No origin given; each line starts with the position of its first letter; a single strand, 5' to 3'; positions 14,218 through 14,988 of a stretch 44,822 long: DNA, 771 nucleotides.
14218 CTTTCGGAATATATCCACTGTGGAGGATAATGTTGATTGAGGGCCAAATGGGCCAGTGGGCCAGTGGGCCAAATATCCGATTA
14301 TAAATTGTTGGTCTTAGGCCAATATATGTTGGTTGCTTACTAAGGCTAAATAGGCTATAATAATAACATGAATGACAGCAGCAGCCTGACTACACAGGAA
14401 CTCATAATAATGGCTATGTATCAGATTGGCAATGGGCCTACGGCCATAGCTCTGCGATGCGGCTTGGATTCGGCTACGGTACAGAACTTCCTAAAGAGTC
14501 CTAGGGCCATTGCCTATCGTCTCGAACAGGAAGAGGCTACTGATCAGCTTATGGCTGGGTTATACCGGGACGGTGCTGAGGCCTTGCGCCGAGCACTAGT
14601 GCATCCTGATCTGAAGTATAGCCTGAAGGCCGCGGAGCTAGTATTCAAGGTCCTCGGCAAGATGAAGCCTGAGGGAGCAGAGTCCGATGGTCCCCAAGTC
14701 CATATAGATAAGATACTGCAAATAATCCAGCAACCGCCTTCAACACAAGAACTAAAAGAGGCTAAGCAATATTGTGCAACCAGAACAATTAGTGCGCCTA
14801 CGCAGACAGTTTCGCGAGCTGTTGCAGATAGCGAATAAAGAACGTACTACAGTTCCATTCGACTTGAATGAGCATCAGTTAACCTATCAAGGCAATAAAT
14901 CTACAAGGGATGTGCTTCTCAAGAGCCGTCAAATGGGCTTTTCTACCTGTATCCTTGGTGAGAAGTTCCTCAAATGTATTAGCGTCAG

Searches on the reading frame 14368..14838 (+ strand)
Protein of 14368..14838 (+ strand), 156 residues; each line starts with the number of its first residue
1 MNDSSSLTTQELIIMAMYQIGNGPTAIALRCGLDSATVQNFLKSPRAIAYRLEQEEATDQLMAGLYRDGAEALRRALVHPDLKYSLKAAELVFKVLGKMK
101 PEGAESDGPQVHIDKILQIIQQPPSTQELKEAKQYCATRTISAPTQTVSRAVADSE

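Call 8: search_protein_families(library=phrogs, proteins=[window:14368-14838:+], max_evalue=0.01)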
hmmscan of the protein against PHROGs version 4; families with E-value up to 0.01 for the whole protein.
window:14368-14838:+ (156 aa): 0 families

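Call 26: find_homologous_proteins(query=window:14368-14838:+, max_evalue=0.00001)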
Query window:14368-14838:+ (156 aa): 13 proteins with E <= 0.00001 among 156 candidates.
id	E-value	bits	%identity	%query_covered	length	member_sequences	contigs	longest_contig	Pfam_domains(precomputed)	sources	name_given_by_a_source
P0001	2.9e-85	301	100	91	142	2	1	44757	-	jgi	-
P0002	3.6e-47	178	59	98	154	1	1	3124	-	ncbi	-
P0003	2.0e-46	176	59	99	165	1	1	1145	-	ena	-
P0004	3.0e-45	172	57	99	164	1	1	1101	-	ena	-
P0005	1.9e-43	166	54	98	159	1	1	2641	-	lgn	-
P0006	4.6e-40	155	61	85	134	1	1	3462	-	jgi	-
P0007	1.2e-35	141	51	88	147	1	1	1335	-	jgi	jgi:hypothetical protein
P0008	1.8e-35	140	50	96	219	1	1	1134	-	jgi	-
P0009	2.1e-34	137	56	85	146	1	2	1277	-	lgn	-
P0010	2.2e-29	120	52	85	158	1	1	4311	-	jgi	jgi:hypothetical protein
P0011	3.4e-29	120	52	85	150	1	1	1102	-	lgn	-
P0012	8.7e-29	118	49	84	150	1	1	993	-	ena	-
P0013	6.3e-28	116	47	97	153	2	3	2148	-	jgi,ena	-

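Call 27: find_encoding_contigs(protein=P0002, flank=10000, max_places=3)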
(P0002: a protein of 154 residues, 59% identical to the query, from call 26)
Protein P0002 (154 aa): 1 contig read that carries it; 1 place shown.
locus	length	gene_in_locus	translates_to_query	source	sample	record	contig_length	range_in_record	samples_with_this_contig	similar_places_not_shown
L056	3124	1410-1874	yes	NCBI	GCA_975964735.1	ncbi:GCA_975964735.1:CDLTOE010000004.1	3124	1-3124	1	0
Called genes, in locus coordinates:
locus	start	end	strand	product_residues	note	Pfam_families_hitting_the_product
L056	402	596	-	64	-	-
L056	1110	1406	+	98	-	-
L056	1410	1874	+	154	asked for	-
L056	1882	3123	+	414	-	?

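Call 28: find_encoding_contigs(protein=P0006, flank=10000, max_places=3)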
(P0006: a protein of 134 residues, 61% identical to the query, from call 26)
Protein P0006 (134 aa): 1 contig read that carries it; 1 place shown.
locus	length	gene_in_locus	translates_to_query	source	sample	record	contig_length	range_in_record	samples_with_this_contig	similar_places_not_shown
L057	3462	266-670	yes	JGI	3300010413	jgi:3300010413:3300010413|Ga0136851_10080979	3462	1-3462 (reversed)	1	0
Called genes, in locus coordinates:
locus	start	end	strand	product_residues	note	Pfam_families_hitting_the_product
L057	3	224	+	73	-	?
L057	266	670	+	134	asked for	-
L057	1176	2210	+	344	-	-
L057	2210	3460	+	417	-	?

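Call 29: find_encoding_contigs(protein=P0010, flank=10000, max_places=3)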
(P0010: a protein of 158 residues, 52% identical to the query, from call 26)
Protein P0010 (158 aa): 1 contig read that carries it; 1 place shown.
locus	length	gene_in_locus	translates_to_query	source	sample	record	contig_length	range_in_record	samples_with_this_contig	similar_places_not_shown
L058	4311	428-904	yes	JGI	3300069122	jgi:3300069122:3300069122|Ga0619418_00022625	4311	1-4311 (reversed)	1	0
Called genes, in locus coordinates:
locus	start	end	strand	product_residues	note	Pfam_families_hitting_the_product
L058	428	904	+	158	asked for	-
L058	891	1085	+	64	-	-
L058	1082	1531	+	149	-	-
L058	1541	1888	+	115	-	-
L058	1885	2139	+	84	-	-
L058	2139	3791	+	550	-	-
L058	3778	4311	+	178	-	?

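Call 30: find_encoding_contigs(protein=P0005, flank=10000, max_places=3)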
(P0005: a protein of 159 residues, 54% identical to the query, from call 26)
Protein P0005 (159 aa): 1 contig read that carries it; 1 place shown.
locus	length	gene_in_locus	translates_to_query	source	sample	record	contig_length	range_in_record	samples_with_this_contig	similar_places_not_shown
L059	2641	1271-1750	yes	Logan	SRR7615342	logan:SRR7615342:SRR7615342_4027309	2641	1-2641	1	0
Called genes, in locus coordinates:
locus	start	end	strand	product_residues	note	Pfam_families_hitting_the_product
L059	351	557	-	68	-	-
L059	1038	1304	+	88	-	-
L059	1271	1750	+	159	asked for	-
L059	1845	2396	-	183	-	-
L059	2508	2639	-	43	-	?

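Call 31: find_encoding_contigs(protein=P0013, flank=10000, max_places=3)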
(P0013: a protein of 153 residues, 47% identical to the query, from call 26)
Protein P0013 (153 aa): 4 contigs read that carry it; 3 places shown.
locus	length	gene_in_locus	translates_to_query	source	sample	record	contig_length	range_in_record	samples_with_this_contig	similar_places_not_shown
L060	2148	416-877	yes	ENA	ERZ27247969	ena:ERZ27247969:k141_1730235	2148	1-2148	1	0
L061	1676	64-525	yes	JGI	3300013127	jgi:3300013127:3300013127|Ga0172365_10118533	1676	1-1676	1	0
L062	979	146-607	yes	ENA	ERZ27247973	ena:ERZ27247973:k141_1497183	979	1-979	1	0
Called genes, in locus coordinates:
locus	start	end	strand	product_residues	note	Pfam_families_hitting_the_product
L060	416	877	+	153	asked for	-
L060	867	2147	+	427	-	?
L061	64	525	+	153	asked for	-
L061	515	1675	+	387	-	?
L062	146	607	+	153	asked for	-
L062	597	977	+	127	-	?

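Call 86: find_encoding_contigs(protein=P0003, flank=10000, max_places=2)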
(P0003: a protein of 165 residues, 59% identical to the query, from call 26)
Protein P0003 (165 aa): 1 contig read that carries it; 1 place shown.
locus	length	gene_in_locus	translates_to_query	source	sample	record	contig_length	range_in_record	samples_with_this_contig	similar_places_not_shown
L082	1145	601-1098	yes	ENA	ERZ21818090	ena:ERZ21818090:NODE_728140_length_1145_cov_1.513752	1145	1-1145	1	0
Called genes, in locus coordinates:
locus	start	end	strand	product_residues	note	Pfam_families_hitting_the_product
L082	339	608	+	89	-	-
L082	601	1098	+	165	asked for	-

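Call 87: find_encoding_contigs(protein=P0004, flank=10000, max_places=2)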
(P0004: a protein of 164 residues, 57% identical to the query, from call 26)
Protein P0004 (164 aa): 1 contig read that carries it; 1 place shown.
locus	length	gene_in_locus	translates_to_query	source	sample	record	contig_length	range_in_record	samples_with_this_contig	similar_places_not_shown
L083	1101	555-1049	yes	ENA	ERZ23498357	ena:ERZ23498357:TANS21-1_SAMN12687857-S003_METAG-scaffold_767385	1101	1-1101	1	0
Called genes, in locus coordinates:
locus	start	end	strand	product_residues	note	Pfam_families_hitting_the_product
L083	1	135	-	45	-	?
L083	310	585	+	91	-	-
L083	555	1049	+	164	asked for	-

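Call 88: find_encoding_contigs(protein=P0007, flank=10000, max_places=2)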
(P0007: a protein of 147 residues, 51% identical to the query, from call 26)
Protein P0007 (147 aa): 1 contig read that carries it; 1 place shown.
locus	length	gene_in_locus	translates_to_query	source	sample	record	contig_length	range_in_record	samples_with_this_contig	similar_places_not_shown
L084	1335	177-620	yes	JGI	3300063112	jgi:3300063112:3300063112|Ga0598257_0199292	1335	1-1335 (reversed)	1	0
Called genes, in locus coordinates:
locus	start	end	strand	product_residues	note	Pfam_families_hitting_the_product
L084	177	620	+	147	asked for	-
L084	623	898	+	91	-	-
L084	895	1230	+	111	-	-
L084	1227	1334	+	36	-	?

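Call 89: find_encoding_contigs(protein=P0009, flank=10000, max_places=2)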
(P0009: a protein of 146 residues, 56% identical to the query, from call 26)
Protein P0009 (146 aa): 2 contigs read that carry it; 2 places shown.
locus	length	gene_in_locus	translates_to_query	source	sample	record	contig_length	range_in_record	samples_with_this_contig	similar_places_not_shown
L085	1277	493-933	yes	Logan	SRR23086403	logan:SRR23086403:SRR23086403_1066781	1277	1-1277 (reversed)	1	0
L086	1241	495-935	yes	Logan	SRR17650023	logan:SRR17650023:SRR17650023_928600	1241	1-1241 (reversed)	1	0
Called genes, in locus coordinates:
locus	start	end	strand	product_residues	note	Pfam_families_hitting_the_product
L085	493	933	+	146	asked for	-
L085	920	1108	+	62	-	-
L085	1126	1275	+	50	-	?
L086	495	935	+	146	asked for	-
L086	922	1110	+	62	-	-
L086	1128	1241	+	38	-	?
